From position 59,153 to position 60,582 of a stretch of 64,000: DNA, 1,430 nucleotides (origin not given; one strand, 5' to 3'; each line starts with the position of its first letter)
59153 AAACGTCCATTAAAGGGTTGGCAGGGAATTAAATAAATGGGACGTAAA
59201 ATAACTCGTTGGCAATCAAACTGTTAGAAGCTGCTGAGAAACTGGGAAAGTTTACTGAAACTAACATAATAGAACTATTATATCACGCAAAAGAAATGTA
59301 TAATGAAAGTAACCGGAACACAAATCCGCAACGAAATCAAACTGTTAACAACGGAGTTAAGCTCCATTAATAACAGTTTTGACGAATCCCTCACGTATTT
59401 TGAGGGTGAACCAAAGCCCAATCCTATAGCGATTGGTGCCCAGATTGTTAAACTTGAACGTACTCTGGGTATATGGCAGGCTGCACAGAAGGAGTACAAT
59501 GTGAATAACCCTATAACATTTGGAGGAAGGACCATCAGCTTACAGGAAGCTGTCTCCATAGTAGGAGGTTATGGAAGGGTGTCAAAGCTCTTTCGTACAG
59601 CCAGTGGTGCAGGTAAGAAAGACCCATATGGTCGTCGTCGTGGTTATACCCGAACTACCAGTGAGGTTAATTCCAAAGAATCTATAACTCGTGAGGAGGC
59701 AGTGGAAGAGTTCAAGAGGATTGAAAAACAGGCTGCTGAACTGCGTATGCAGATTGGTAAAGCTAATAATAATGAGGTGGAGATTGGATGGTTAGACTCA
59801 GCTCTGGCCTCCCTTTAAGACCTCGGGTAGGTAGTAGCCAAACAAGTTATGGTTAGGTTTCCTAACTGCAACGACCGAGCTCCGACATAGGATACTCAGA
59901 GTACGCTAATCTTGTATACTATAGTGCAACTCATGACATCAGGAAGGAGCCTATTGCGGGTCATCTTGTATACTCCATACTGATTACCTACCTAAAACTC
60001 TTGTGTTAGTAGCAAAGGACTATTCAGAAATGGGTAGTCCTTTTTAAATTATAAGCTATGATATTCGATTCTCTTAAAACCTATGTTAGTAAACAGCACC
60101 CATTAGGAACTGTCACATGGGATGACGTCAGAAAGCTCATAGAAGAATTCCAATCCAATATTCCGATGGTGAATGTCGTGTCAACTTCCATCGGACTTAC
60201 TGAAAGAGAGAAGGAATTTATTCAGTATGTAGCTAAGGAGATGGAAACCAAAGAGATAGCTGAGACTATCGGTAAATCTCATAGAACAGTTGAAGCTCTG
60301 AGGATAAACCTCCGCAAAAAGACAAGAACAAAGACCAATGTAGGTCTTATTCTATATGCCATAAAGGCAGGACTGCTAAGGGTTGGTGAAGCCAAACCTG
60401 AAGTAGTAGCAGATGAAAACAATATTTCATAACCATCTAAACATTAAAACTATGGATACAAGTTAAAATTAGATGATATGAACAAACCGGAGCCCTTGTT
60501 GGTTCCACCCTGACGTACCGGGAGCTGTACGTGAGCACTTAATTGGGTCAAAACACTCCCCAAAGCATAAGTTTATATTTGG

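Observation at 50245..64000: Plus-strand island of about 25 small terminator-punctuated genes (candidate host-takeover or anti-defence region)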

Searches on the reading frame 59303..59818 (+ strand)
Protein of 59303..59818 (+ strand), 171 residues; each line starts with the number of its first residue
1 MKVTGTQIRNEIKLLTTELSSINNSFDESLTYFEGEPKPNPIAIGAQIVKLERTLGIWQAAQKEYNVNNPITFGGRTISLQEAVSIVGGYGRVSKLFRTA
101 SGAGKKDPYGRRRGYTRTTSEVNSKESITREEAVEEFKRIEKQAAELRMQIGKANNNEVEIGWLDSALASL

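Call 7: search_protein_families(library=pfam, max_evalue=0.1, proteins=[window:59303-59818:+])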
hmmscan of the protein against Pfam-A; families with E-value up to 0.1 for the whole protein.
window:59303-59818:+ (171 aa): 1 family
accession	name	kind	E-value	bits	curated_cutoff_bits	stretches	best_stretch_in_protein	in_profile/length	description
PF14282.11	FlxA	-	0.00015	22.3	26.3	0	116-154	30-68/101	FlxA-like protein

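Call 8: search_protein_families(library=phrogs, max_evalue=0.1, proteins=[window:59303-59818:+])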
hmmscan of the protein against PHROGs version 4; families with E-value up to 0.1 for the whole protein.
window:59303-59818:+ (171 aa): 1 family
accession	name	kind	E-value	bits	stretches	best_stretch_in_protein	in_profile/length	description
phrog_24185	-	unknown function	0.043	14.7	1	123-167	12-53/151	-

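Call 81: search_protein_families(library=padloc, max_evalue=0.01, proteins=[window:59303-59818:+])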
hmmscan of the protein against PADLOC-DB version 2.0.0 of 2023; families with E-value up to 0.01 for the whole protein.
window:59303-59818:+ (171 aa): 0 families

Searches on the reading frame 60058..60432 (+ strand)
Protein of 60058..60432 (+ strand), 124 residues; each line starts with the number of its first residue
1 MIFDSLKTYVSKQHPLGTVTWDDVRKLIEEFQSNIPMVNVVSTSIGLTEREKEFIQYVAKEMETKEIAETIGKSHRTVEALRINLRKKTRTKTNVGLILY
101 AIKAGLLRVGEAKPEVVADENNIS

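Call 11: search_protein_families(library=pfam, max_evalue=0.1, proteins=[window:60058-60432:+])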
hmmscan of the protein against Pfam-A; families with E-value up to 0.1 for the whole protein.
window:60058-60432:+ (124 aa): 5 families
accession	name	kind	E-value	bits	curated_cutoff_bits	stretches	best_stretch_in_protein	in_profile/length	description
PF00196.25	GerE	-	4.4e-09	36.3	23.5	1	47-101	3-57/57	Bacterial regulatory proteins, luxR family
PF08281.18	Sigma70_r4_2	-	0.013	15.6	25.7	1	48-80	12-45/54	Sigma-70, region 4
PF09239.17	Topo-VIb_trans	-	0.025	14.8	24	1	33-92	100-154/159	Topoisomerase VI B subunit, transducer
PF04545.22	Sigma70_r4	-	0.054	13.5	24.1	1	47-78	5-37/50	Sigma-70, region 4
PF13384.12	HTH_23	-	0.074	13.3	24.6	0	53-79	9-35/50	Homeodomain-like domain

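Call 65: search_protein_families(library=phrogs, max_evalue=0.01, proteins=[window:60058-60432:+])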
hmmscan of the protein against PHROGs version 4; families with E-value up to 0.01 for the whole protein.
window:60058-60432:+ (124 aa): 6 families
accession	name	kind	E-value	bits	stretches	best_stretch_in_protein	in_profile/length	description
phrog_3282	-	transcription regulation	1.6e-08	35.6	1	45-108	46-109/158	sigma factor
phrog_27555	-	transcription regulation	1.4e-05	25.7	1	21-91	108-176/203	transcriptional regulator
phrog_323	-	transcription regulation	0.00017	22.3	1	45-94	147-197/319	transcriptional regulator, D5-like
phrog_13787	-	unknown function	0.0007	20.8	1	32-91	106-166/172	-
phrog_7140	-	DNA, RNA and nucleotide metabolism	0.0042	16.9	1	23-97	220-293/423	intron encoded nuclease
phrog_1740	-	transcription regulation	0.0042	16.6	1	47-88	169-211/567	RNA polymerase sigma factor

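Call 81: search_protein_families(library=padloc, max_evalue=0.01, proteins=[window:60058-60432:+])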
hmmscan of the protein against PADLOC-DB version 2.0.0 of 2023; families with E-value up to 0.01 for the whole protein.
window:60058-60432:+ (124 aa): 5 families
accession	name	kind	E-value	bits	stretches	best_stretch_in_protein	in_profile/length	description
PDLC01434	CasR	-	5.9e-05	21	1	37-107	116-188/191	"CAS-I,CAS-II,CAS-III,CAS-IV,CAS-V,CAS-VI; associated_signaling"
PDLC01851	CARF3--CARF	-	0.00083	16.8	1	47-88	210-251/279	-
PDLC02003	SAVED2--SAVED_TM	-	0.0011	16.5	1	45-106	119-180/348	-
PDLC01268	CasR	-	0.004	15.1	1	39-89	114-165/179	"CAS-I,CAS-II,CAS-III,CAS-IV,CAS-V,CAS-VI; associated_signaling"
PDLC00676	Effector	-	0.0061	14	1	46-107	119-180/354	2TM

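Call 96: search_protein_families(library=ncbifam, max_evalue=0.001, proteins=[window:60058-60432:+])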
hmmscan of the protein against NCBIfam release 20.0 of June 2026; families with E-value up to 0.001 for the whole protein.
window:60058-60432:+ (124 aa): 14 families
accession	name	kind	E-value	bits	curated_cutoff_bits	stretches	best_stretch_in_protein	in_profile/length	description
NF052445.1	RespRegMctR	equivalog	2.4e-09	36.9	300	1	44-106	142-204/205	two-component system response regulator MctR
NF052366.1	photon_PedR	equivalog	5.3e-09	36.1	120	1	47-106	3-62/74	photosynthetic electron transport-dependent transcriptional regulator PedR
TIGR03541.1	reg_near_HchA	equivalog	2.4e-07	30.5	215.6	1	40-105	165-230/232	PA1136 family autoinducer-binding transcriptional regulator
NF011896.0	PRK15369.1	equivalog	2.2e-06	27.5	242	1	45-106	148-209/211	two component system response regulator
NF007403.0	PRK09935.1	equivalog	5.5e-06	26.1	271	1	39-104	142-207/210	fimbria biosynthesis transcriptional regulator FimZ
NF007685.0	PRK10360.1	equivalog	6e-06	26.2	258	1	45-97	136-188/196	response regulator transcription factor UhpA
NF047402.1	TransRegVisN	equivalog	1.1e-05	24.8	250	1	43-106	182-245/246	transcriptional regulator VisN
NF047608.1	LIC13292_fam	subfamily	4.1e-05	23.8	200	1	45-104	101-160/166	LIC13292 family transcriptional regulator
NF040749.1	tetrathio_RR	equivalog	0.0002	21.1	290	1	39-95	126-182/191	tetrathionate respiration response regulator TtrR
NF006900.1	PRK09390.1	equivalog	0.00023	20.8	255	1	41-105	137-201/203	response regulator FixJ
NF007018.1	PRK09483.1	equivalog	0.0003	20.5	280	1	47-110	149-212/217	UvrY/SirA/GacA family response regulator transcription factor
TIGR02937.1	sigma70-ECF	superfamily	0.00033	20.3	42.9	1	46-91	117-163/165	sigma-70 family RNA polymerase sigma factor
TIGR01884.1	cas_HTH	subfamily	0.00038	19.9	60.2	1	34-92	127-187/202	CRISPR-associated CARF protein Csa3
NF007561.1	PRK10188.1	equivalog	0.00056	19.3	350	1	40-106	173-239/240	quorum-sensing transcriptional regulator SdiA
